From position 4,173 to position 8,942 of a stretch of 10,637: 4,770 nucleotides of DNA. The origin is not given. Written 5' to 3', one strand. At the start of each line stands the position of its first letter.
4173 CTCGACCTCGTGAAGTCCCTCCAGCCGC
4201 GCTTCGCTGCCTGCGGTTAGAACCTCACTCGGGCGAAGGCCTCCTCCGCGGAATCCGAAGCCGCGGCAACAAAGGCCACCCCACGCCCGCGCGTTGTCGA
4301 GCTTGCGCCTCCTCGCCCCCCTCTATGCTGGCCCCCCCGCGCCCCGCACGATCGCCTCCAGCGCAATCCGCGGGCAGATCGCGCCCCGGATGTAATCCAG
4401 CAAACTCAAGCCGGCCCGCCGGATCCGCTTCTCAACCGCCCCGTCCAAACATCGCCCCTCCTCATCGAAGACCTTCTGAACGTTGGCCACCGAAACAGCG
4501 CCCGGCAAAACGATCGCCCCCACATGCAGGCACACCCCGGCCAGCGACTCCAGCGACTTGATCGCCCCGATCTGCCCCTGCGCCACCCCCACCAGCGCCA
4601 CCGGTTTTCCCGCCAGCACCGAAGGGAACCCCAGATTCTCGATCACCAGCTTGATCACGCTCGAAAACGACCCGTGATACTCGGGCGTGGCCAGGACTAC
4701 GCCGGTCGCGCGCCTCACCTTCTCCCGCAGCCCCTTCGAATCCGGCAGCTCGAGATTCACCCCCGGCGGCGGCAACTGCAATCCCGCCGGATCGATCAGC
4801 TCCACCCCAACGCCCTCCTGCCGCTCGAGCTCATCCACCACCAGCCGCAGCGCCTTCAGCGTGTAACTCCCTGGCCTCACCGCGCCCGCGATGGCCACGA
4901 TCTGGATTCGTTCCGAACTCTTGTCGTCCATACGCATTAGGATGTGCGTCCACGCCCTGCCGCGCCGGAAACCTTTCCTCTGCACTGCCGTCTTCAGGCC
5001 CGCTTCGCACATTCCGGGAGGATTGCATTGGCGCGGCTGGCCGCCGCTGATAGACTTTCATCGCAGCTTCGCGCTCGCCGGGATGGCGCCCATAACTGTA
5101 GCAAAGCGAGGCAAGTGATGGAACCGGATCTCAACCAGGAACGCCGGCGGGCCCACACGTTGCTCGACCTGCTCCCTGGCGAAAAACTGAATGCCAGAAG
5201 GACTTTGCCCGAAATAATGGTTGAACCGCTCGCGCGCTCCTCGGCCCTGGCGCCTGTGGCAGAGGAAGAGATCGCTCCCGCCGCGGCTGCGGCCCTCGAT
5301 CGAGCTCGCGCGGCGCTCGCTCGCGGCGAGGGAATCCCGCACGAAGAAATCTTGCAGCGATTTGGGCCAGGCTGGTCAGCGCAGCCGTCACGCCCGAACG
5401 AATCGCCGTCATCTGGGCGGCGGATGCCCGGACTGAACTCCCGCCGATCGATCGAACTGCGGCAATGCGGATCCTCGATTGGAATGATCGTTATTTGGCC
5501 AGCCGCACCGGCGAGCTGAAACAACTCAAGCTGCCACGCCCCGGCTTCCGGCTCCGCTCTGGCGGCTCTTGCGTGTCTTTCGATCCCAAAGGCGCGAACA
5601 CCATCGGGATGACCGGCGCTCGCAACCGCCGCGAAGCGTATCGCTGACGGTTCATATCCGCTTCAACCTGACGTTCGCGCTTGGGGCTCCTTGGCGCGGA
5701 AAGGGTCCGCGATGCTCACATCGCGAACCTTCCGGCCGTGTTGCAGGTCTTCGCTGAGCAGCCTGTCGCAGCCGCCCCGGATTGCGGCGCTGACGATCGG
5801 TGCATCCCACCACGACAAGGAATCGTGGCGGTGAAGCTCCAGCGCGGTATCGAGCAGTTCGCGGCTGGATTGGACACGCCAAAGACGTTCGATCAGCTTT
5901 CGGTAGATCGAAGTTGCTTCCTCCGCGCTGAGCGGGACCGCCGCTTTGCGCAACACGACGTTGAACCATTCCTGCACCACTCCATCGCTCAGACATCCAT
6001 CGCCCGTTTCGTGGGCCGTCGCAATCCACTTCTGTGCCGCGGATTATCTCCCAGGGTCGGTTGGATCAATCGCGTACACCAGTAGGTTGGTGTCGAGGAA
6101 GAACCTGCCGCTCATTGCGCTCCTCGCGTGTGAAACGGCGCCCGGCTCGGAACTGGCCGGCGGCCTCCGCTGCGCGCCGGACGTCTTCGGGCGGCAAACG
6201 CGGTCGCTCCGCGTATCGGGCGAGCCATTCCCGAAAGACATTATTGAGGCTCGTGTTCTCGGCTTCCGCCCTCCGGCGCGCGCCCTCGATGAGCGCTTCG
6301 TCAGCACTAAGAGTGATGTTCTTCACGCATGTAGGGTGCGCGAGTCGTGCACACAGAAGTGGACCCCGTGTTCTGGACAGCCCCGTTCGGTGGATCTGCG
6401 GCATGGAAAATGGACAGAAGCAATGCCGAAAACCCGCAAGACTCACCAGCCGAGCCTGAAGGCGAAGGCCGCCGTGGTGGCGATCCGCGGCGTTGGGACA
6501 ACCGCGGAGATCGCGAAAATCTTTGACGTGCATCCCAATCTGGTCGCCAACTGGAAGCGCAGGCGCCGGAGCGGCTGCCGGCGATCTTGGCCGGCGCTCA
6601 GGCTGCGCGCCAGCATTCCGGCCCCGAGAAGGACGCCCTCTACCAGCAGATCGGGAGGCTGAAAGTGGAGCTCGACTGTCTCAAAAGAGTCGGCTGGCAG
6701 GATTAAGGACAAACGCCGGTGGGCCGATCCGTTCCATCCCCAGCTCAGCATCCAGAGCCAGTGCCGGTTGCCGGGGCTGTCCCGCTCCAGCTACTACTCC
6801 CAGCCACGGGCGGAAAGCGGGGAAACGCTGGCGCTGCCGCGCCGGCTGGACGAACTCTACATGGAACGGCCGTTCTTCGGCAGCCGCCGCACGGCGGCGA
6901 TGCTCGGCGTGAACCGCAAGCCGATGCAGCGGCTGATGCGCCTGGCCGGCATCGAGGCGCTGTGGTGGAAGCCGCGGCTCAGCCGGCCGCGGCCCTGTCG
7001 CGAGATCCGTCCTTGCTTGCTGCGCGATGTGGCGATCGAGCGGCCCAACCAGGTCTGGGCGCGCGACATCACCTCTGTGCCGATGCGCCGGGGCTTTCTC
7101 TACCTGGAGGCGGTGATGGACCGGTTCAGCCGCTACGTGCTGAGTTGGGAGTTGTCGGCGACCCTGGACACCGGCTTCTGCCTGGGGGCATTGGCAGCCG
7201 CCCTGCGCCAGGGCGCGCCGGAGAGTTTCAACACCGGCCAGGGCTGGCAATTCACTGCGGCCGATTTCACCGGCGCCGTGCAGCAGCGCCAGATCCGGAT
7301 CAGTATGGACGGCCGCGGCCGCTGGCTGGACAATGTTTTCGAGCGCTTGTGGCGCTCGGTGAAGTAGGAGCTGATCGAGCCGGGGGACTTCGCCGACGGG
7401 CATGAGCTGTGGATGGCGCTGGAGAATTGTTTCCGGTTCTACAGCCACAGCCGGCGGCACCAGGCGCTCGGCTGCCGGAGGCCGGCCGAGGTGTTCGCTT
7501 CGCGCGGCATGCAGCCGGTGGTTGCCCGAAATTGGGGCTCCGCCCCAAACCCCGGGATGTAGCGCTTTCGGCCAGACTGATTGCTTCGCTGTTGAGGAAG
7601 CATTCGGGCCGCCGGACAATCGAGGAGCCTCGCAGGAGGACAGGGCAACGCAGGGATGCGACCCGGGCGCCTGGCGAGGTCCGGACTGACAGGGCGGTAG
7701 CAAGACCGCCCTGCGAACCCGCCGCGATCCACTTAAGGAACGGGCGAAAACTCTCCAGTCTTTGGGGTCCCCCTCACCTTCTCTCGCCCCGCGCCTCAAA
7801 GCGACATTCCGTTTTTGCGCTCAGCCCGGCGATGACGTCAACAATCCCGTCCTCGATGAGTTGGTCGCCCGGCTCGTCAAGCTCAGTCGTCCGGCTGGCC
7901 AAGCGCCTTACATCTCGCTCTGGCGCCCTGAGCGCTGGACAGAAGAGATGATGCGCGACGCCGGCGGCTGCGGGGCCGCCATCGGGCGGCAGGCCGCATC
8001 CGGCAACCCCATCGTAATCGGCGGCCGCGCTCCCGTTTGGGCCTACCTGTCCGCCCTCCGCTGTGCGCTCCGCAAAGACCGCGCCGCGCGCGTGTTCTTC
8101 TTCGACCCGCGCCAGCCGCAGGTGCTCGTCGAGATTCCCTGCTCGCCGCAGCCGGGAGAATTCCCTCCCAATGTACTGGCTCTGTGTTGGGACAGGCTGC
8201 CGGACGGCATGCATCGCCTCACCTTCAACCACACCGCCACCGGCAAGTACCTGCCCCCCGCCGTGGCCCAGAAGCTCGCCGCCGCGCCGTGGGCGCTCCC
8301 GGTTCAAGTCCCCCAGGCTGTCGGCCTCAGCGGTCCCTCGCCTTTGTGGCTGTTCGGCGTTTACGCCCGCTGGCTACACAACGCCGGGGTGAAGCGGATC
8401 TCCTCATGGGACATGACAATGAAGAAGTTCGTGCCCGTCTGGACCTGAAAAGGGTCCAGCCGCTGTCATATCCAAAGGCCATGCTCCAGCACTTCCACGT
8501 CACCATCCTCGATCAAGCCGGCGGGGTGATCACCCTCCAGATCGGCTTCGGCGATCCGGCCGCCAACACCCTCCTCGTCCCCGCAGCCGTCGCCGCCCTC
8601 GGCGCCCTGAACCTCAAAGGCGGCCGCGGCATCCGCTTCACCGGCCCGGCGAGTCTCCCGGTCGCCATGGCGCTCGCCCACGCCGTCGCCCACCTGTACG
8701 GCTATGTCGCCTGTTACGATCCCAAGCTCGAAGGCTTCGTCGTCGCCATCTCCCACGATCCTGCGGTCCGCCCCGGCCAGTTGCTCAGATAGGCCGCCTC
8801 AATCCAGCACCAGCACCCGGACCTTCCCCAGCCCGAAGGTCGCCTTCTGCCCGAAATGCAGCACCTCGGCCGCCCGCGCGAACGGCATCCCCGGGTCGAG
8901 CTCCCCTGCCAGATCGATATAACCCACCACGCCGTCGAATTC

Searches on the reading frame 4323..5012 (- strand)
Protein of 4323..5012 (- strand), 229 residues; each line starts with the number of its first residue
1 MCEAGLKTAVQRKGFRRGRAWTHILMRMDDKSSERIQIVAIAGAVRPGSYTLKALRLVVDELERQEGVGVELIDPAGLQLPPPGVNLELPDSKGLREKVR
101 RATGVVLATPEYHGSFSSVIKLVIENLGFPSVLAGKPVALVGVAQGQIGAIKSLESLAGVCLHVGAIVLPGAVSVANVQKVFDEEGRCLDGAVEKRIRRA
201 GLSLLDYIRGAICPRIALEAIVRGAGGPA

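Call 4: search_protein_families(library=pfam, proteins=[window:4323-5012:-], max_evalue=0.01)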
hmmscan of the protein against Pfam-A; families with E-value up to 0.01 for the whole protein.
window:4323-5012:- (229 aa): 1 family
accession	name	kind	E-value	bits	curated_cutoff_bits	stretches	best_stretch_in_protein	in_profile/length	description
PF03358.20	FMN_red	-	8.7e-27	94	24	1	37-178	2-150/152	NADPH-dependent FMN reductase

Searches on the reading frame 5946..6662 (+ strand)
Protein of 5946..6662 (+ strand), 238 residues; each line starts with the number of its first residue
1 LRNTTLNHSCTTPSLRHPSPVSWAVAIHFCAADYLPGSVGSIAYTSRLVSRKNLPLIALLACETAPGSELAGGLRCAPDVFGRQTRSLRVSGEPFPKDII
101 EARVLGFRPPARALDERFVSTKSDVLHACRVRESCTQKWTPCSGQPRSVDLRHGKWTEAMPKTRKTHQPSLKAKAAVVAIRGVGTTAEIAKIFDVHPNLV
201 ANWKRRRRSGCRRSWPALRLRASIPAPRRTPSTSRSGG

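Call 4: search_protein_families(library=pfam, proteins=[window:5946-6662:+], max_evalue=0.01)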
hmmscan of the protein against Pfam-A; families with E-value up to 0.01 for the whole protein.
window:5946-6662:+ (238 aa): 2 families
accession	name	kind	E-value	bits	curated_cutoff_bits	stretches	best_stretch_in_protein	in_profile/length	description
PF13384.12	HTH_23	-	0.0034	17.6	24.6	1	183-210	17-45/50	Homeodomain-like domain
PF13518.12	HTH_28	-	0.0074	16.8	25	0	179-212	9-41/52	Helix-turn-helix domain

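Call 73: search_protein_families(library=pfam, proteins=[window:5946-6662:+], max_evalue=0.01)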
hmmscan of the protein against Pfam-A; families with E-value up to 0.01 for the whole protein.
window:5946-6662:+ (238 aa): 2 families
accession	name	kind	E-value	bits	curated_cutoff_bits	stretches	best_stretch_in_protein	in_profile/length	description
PF13384.12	HTH_23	-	0.0034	17.6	24.6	1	183-210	17-45/50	Homeodomain-like domain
PF13518.12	HTH_28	-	0.0074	16.8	25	0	179-212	9-41/52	Helix-turn-helix domain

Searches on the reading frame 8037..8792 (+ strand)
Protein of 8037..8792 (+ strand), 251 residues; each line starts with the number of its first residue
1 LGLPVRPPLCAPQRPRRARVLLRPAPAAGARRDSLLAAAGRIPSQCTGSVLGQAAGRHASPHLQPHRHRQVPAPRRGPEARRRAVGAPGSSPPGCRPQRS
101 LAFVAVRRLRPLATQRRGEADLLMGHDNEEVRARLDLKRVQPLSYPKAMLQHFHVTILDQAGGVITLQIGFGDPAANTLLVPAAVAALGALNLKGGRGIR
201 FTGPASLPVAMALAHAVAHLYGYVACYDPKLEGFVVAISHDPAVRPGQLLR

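Call 4: search_protein_families(library=pfam, proteins=[window:8037-8792:+], max_evalue=0.01)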
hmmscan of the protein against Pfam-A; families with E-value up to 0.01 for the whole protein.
window:8037-8792:+ (251 aa): 1 family
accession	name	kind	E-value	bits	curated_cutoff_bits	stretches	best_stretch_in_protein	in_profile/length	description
PF09620.15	Cas_csx3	-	5.6e-08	33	21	1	180-250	8-77/78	CRISPR-associated protein (Cas_csx3)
